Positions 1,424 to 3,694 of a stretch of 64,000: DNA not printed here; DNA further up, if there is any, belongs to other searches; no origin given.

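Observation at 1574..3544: MATE efflux transporter fused in-frame to a cytidylate-kinase-like nucleotide-binding domain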

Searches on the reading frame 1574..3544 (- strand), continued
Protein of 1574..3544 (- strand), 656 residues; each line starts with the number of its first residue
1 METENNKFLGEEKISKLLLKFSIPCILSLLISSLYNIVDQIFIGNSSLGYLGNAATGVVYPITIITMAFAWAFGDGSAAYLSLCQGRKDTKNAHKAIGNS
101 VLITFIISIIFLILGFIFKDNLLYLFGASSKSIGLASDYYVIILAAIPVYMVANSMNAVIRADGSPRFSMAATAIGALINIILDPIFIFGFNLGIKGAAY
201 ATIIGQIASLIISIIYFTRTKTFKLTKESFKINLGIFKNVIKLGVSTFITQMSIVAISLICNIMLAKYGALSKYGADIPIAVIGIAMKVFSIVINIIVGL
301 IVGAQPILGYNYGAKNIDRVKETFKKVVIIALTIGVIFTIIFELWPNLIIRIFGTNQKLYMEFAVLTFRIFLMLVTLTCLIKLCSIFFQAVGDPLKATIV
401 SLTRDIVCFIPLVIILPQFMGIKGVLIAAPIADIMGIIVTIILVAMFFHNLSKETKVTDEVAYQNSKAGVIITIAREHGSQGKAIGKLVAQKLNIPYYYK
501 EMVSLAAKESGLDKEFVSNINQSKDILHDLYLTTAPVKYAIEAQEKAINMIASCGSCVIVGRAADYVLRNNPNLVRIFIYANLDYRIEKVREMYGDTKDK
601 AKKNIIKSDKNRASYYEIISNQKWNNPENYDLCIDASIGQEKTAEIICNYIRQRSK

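Call 73: search_protein_families(library=ncbifam, proteins=[P0121], max_evalue=0.001)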
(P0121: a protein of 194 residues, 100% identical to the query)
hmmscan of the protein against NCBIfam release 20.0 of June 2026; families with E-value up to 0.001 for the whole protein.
P0121 (194 aa): 2 families
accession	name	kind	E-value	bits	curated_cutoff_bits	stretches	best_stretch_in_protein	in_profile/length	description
TIGR02173.1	cyt_kin_arch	equivalog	6.7e-14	52.2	102.1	1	69-191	42-165/169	(d)CMP kinase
NF007071.0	PRK09518.1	equivalog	4.6e-05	22.1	953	1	73-155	110-192/706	bifunctional cytidylate kinase/GTPase Der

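Call 87: fold_search(model_id=the predicted structure, library=pdb)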
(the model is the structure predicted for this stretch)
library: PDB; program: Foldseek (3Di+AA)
matches with E <= 10: 888; with E <= 0.001: 67
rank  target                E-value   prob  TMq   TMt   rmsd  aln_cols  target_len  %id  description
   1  4mlb_C                7.5e-17  1.00  0.62  0.88   3.0       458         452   24  Reverse polarity of binding pocket suggests different function of a MOP superfamily transporter from Pyrococcus furios (released 2013-09-25)
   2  6hfb_D                1.6e-16  1.00  0.61  0.87   3.4       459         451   23  Outward-facing conformation of a multidrug resistance MATE family transporter of the MOP superfamily. (released 2019-06-12)
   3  3wbn_A                1.7e-16  1.00  0.61  0.87   3.3       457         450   23  Crystal structure of MATE in complex with MaL6 (released 2013-06-12)
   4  3vvo                  3.9e-16  1.00  0.60  0.85   3.7       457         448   23  Crystal structure of MATE in the bent conformation (released 2013-04-03)
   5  3vvs_A                4.7e-16  1.00  0.60  0.87   3.4       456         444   24  Crystal structure of MATE in complex with MaD3S (released 2013-04-03)
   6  3w4t                  9.7e-16  1.00  0.61  0.87   3.4       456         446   24  Crystal structure of MATE P26A mutant (released 2013-04-03)
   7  3vvr_A                1.1e-15  1.00  0.60  0.86   3.6       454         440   24  Crystal structure of MATE in complex with MaD5 (released 2013-04-03)
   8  4mlb_B                1.3e-15  1.00  0.61  0.86   3.4       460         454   24  Reverse polarity of binding pocket suggests different function of a MOP superfamily transporter from Pyrococcus furios (released 2013-09-25)
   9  6hfb_B                1.3e-15  1.00  0.61  0.86   3.4       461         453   24  Outward-facing conformation of a multidrug resistance MATE family transporter of the MOP superfamily. (released 2019-06-12)
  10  6hfb_C                1.4e-15  1.00  0.62  0.88   3.1       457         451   24  Outward-facing conformation of a multidrug resistance MATE family transporter of the MOP superfamily. (released 2019-06-12)
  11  4mlb_A                2.5e-15  1.00  0.60  0.84   3.7       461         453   24  Reverse polarity of binding pocket suggests different function of a MOP superfamily transporter from Pyrococcus furios (released 2013-09-25)
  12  3vvn                  3.2e-15  1.00  0.61  0.87   3.3       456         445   24  Crystal structure of MATE in the straight conformation (released 2013-04-03)
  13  5c6n                  5.0e-15  1.00  0.62  0.89   2.8       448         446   31  protein A (released 2015-09-23)
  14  6gwh                  5.0e-15  1.00  0.61  0.88   3.1       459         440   24  Outward-facing conformation of a multidrug resistance MATE family transporter of the MOP superfamily. (released 2019-06-05)
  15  6fhz                  5.6e-15  1.00  0.57  0.82   4.3       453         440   22  Inward-facing conformation of a multidrug resistance MATE family transporter of the MOP superfamily. (released 2019-05-08)
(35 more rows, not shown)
